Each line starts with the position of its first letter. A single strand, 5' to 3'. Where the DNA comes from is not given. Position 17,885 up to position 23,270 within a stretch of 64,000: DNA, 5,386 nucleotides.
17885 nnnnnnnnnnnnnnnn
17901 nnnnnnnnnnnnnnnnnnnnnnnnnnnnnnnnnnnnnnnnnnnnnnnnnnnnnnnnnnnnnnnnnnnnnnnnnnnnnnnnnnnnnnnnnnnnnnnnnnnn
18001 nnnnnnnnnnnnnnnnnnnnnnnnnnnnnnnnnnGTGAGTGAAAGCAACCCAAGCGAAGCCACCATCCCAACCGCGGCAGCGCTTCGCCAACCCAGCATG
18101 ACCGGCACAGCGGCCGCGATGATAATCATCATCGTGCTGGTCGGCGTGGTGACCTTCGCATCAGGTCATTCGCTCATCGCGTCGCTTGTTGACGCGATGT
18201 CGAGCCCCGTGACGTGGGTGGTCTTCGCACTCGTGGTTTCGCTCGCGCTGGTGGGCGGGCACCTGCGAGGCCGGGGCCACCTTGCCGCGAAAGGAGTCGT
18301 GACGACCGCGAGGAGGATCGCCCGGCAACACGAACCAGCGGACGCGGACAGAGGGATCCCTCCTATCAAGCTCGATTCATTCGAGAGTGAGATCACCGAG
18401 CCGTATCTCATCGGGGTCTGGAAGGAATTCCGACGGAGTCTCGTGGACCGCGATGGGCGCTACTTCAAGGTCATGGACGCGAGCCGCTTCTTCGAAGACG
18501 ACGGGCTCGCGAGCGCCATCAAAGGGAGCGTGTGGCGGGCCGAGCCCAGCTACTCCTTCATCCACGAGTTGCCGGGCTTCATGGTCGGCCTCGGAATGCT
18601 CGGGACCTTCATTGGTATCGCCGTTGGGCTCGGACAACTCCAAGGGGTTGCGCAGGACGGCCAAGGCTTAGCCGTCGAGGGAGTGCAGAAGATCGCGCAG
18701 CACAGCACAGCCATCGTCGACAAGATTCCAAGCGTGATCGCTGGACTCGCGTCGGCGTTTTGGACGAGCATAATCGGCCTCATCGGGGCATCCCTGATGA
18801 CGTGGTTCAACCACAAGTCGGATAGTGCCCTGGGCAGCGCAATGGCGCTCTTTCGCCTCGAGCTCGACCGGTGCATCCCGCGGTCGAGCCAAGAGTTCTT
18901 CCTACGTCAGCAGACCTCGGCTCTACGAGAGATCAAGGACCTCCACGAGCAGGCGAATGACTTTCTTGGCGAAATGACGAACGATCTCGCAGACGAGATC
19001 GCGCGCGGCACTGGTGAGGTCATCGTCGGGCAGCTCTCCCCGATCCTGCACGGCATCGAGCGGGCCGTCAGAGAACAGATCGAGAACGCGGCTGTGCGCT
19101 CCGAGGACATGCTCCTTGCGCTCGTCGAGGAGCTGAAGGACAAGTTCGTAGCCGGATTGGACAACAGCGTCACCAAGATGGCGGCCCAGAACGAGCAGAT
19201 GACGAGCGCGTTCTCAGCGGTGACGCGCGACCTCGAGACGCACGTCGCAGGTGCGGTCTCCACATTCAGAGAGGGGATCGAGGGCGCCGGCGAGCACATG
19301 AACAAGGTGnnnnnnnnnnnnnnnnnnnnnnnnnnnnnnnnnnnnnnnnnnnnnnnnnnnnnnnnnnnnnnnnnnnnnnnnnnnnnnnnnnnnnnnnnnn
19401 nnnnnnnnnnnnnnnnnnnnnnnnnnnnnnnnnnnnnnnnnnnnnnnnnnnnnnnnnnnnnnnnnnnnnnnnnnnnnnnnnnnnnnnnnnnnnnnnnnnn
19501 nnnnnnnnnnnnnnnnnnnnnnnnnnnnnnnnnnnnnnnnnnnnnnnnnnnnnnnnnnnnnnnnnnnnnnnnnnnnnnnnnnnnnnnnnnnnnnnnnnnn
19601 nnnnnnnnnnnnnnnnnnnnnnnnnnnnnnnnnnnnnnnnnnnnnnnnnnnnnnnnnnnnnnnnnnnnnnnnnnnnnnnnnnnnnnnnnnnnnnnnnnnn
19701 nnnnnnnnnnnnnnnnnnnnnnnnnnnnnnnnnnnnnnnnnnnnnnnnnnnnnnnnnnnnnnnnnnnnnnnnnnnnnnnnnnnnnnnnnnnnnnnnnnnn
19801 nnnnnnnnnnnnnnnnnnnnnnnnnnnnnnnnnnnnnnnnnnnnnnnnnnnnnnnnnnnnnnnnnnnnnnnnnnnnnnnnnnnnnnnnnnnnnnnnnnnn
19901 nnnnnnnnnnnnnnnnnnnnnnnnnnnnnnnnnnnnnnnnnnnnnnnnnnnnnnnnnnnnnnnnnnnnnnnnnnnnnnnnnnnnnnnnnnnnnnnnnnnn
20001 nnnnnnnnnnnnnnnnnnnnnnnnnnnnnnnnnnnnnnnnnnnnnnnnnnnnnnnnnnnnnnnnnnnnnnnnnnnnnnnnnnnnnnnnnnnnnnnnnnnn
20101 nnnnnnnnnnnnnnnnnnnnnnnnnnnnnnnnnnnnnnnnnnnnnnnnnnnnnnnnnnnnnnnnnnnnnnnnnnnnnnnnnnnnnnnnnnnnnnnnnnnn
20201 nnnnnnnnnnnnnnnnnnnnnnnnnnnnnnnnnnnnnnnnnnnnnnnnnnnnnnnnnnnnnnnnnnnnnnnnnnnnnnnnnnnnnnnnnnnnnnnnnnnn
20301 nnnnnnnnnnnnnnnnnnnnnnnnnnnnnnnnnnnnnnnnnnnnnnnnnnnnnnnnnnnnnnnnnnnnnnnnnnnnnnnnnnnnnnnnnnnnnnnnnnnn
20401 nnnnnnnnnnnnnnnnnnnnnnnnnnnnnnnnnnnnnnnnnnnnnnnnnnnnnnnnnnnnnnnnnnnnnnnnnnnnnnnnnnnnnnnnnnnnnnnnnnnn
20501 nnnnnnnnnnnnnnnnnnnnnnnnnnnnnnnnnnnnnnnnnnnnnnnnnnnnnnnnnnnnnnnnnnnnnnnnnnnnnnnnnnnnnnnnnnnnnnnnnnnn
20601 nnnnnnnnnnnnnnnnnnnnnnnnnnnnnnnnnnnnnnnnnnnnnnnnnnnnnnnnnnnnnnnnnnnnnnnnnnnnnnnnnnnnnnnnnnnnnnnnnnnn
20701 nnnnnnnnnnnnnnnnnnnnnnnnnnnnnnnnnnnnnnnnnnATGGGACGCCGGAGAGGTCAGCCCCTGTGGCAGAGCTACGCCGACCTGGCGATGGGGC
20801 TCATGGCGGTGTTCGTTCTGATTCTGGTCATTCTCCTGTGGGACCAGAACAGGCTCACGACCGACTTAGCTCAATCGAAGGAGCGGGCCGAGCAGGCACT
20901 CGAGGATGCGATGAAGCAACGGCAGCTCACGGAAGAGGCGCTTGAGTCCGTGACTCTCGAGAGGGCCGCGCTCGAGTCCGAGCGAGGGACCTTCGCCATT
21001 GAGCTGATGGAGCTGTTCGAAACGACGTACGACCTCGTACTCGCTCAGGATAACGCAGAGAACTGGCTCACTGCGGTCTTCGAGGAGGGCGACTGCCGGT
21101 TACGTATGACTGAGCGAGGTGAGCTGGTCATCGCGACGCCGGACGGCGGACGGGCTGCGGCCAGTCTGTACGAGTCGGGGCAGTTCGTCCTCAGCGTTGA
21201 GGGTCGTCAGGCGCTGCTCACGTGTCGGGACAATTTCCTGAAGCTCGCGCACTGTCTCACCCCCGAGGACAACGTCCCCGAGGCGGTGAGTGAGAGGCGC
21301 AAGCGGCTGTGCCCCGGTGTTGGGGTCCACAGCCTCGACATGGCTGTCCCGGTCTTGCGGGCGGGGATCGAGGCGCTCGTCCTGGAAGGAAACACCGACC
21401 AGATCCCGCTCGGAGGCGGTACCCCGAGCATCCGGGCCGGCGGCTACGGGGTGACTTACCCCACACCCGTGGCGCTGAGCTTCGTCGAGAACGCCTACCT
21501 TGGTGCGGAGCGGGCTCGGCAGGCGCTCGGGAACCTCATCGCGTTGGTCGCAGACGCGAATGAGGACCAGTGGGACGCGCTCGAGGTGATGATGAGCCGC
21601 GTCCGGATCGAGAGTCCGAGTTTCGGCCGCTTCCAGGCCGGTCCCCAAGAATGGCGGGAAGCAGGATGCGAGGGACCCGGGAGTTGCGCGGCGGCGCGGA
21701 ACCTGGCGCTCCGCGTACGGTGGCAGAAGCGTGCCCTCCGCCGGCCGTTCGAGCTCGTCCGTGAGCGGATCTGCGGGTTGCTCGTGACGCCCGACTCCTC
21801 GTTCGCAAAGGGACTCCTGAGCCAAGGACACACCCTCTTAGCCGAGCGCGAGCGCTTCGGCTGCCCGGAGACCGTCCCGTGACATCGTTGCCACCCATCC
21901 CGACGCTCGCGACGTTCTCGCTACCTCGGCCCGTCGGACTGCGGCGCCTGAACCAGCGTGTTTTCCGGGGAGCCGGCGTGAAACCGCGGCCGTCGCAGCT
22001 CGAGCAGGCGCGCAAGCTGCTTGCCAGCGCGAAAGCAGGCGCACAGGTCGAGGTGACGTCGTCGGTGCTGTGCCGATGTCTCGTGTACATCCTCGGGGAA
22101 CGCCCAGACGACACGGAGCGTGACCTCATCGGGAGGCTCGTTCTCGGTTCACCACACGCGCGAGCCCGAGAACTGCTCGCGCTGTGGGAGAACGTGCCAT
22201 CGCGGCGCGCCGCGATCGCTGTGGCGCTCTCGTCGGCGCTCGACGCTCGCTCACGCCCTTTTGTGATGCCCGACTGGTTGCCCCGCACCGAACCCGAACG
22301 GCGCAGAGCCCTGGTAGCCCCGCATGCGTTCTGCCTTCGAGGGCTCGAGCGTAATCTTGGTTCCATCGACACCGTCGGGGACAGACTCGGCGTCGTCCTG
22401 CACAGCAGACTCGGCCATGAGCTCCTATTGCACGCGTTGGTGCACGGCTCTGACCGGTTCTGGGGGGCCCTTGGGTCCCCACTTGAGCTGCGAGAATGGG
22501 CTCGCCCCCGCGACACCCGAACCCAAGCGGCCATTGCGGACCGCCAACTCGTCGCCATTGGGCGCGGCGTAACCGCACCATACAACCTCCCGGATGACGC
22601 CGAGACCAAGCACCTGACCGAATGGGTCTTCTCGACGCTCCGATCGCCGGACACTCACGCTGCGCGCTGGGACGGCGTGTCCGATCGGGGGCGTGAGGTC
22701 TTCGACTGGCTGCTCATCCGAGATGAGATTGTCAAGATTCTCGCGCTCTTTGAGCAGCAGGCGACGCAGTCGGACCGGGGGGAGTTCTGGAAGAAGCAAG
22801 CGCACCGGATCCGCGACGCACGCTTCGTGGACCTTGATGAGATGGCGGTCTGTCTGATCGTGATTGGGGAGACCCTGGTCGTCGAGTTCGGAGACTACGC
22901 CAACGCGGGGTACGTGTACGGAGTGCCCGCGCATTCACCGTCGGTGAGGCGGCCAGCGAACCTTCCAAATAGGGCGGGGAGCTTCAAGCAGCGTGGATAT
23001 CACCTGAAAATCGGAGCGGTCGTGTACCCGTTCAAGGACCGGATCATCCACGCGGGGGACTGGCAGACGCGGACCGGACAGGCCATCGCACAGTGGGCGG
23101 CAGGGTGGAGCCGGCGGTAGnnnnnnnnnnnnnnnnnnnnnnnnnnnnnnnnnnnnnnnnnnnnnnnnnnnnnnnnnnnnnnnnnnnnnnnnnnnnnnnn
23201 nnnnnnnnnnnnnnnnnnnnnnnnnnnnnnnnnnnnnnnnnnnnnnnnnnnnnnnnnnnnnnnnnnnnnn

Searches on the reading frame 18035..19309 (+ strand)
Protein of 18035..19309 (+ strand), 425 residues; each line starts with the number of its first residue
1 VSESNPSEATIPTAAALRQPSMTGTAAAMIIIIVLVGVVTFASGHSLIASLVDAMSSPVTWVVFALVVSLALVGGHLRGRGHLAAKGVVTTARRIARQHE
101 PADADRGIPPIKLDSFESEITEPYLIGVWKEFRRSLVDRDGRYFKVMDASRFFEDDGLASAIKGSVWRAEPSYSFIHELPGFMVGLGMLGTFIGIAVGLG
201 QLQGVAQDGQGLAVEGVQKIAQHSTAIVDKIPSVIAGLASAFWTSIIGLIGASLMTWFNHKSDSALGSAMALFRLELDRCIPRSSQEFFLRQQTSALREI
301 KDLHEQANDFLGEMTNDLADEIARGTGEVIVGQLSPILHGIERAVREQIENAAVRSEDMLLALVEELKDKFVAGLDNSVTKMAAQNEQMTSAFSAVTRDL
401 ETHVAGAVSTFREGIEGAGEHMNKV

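Call 15: search_protein_representatives(protein=window:18035-19309:+)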
Query: 425 residues. Proteins with E-value up to 0.001 (for the whole library): 473; up to 1e-10: 38; up to 1e-30: 6. The best 150 are listed.
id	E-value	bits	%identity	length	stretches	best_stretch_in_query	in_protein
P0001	7.5e-258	871.0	100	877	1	22-425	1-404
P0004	1.4e-65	238.1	43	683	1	25-418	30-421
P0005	1.4e-56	208.5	38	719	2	50-423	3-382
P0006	1.8e-43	165.2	37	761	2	28-391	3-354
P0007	9.9e-40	152.9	33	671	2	12-353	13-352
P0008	3.9e-32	127.9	32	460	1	47-417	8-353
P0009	5.2e-30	120.9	33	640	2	47-307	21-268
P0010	1.1e-28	116.6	35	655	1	89-416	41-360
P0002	3.0e-28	115.1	32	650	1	47-406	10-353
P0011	6.3e-26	107.5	31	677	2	44-408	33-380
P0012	2.2e-25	105.7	30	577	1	36-405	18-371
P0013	1.6e-20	89.7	31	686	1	124-401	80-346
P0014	2.0e-20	89.4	29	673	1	127-400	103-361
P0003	1.8e-19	86.2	31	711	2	123-309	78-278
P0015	3.8e-19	85.2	30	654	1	117-411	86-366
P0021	1.4e-16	76.7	30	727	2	54-292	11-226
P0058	5.1e-09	51.8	28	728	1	127-410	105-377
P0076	2.3e-08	49.7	27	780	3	104-403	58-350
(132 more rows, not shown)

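Call 20: find_homologous_proteins(query=window:18098-19309:+, max_evalue=1e-10)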
Query window:18098-19309:+ (404 aa): 5 proteins with E <= 1e-10 among 8000 candidates.
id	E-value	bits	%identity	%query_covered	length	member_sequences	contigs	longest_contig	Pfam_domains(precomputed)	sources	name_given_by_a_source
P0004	3.7e-65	238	40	98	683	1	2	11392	PF04513.18,PF07464.17,PF01442.24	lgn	-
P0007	2.8e-38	150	33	99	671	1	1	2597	PF04513.18,PF01442.24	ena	-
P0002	8.8e-28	115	31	89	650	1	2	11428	PF28082.1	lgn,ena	-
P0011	2.1e-25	107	32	71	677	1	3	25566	PF01618.22,PF28082.1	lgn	-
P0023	6.5e-15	73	33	43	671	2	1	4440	PF28082.1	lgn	-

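Call 23: find_encoding_contigs(protein=P0004, flank=8000, max_places=3)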
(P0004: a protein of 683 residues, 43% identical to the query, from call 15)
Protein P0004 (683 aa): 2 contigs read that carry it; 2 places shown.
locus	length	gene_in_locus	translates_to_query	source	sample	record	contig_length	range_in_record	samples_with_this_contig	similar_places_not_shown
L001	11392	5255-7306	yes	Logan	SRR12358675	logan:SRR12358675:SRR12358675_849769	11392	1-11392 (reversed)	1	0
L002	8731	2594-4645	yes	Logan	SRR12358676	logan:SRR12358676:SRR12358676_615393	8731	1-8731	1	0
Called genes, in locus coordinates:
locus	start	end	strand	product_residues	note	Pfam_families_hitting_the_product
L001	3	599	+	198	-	?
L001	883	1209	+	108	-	-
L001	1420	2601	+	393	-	-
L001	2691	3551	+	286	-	-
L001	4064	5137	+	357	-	-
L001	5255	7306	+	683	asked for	PF01442:Apolipoprotein (faint), PF04513:Baculo_PEP_C (faint), PF07464:ApoLp-III (faint)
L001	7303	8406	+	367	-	-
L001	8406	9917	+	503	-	PF15611:EH_Signature (weak)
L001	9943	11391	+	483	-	?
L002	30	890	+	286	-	-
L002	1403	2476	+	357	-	-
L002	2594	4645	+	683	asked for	PF01442:Apolipoprotein (faint), PF04513:Baculo_PEP_C (faint), PF07464:ApoLp-III (faint)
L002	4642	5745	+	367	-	-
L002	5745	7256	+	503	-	PF15611:EH_Signature (weak)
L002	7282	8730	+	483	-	?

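Call 34: find_encoding_contigs(protein=P0076, flank=6000, max_places=4)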
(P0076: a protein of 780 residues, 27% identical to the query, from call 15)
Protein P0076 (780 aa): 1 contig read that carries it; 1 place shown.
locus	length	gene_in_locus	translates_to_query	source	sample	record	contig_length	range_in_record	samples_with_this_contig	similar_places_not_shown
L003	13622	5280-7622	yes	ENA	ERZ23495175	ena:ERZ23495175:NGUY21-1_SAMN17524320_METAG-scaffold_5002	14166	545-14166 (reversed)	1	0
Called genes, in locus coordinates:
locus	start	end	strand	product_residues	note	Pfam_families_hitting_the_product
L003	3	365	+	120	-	?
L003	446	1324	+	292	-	PF12974:Phosphonate-bd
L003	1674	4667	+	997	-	PF00675:Peptidase_M16 (weak), PF05193:Peptidase_M16_C, PF08367:M16C_assoc, PF22516:PreP_C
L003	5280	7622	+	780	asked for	PF28082:ZorA-like_t1, PF04513:Baculo_PEP_C (faint), PF01442:Apolipoprotein (weak)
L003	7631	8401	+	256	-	PF00691:OmpA (faint)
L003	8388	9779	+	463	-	PF15611:EH_Signature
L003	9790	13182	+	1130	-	PF00176:SNF2-rel_dom, PF04851:ResIII, PF00271:Helicase_C, PF04471:Mrr_cat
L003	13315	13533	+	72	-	-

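Call 41: search_solved_structures(query=P0058, max_evalue=0.001, show_alignments=0)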
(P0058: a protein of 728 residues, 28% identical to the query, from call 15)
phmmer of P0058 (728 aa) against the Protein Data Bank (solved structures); distinct sequences matched with E-value up to 0.001: 5.
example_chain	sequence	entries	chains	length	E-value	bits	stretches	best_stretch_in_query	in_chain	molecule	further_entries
8vvn_C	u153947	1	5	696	9e-75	255.6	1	20-723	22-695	MotA/TolQ/ExbB proton channel domain-containing protein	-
8qyy_A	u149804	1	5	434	3.2e-23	85.4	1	38-436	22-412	Anti-phage defense ZorAB system ZorA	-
8qyd_A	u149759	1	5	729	4.2e-22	81.7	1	38-436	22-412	Anti-phage defense ZorAB system ZorA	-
8qyh_A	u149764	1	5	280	1.7e-18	69.7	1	38-283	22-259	Anti-phage defense ZorAB system ZorA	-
8qyk_A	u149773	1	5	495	8.7e-18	67.4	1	38-409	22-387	Anti-phage defense ZorAB system ZorA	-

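Call 42: search_solved_structures(query=P0021, max_evalue=0.001, show_alignments=0)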
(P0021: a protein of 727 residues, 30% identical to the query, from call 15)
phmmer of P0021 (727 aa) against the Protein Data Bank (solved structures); distinct sequences matched with E-value up to 0.001: 6.
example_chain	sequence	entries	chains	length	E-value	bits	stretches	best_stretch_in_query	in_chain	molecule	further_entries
8vvn_C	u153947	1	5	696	8.3e-11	44.9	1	123-647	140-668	MotA/TolQ/ExbB proton channel domain-containing protein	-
8vvi_F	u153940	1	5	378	8.9e-06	28.2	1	128-193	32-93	MotA/TolQ/ExbB proton channel domain-containing protein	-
8qyh_A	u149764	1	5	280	0.0001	24.8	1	126-196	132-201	Anti-phage defense ZorAB system ZorA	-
8qyy_A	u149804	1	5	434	0.00024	23.5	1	126-193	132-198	Anti-phage defense ZorAB system ZorA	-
8qyk_A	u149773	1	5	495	0.00041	22.8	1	126-193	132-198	Anti-phage defense ZorAB system ZorA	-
8qyd_A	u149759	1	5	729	0.00081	21.8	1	126-194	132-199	Anti-phage defense ZorAB system ZorA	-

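Call 45: find_related_loci(query=window:18098-19309:+, collection=metagenome_contigs, flank=6000)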
Query window:18098-19309:+ (404 aa) in metagenome_contigs; peptide patterns used: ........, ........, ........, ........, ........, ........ (x = any residue, [..] = any of these).
250 stretches matched a pattern, but none encodes a relative of the query by tblastn (E <= 1e-3).

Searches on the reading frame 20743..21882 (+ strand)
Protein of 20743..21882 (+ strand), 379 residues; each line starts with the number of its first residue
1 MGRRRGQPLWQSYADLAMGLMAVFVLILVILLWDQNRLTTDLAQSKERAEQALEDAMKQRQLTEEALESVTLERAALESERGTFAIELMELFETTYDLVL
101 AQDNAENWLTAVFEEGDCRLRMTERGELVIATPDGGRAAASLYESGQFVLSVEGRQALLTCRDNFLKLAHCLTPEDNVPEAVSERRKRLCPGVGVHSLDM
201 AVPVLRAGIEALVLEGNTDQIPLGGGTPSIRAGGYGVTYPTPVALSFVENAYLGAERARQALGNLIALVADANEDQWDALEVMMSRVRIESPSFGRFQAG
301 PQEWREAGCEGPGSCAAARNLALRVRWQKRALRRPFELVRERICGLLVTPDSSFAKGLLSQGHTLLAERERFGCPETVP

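Call 5: search_protein_families(library=padloc, proteins=[window:20743-21882:+])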
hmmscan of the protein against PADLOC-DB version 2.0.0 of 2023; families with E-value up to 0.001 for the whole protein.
window:20743-21882:+ (379 aa): 6 families
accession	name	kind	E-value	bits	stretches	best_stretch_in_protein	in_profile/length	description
PDLC00651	ZorB3|ZorB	-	2.9e-07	28.2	1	6-95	12-96/215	MotB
PDLC00611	ZorB1|ZorB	-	1.3e-06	26.3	1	7-75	18-86/240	MotB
PDLC00609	ZorB1|ZorB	-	1.4e-05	22.7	1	7-66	16-68/232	MotB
PDLC00610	ZorB1|ZorB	-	1.5e-05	22.7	0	12-62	19-65/254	MotB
PDLC00641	ZorB2|ZorB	-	4.8e-05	21.2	1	7-60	14-70/238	MotB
PDLC00608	ZorB1|ZorB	-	0.00011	19.7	1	6-69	14-70/243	MotB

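Call 6: search_protein_families(library=pfam, proteins=[window:20743-21882:+])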
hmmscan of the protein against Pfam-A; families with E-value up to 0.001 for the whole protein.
window:20743-21882:+ (379 aa): 0 families

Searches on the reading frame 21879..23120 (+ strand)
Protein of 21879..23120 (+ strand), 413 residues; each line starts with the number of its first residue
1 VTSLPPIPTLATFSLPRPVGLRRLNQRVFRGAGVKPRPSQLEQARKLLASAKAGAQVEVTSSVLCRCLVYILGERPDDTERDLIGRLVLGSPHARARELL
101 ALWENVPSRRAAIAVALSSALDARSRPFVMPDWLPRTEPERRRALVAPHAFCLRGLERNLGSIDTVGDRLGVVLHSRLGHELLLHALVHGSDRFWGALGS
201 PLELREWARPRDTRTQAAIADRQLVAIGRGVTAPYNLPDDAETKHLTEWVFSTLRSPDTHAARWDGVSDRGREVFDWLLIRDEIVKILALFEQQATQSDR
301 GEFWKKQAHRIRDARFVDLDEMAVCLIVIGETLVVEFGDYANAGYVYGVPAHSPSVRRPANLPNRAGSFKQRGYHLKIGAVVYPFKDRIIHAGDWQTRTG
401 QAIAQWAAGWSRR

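Call 5: search_protein_families(library=padloc, proteins=[window:21879-23120:+])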
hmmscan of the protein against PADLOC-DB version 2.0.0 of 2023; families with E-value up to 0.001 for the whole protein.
window:21879-23120:+ (413 aa): 2 families
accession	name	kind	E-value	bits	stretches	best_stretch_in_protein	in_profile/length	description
PDLC00613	ZorC1|ZorC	-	0.00015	18.6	0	328-349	387-408/570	EH signature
PDLC00625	ZorC1|ZorC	-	0.00029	17.6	0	327-364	394-431/551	EH signature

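Call 6: search_protein_families(library=pfam, proteins=[window:21879-23120:+])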
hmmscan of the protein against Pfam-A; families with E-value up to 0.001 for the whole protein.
window:21879-23120:+ (413 aa): 0 families
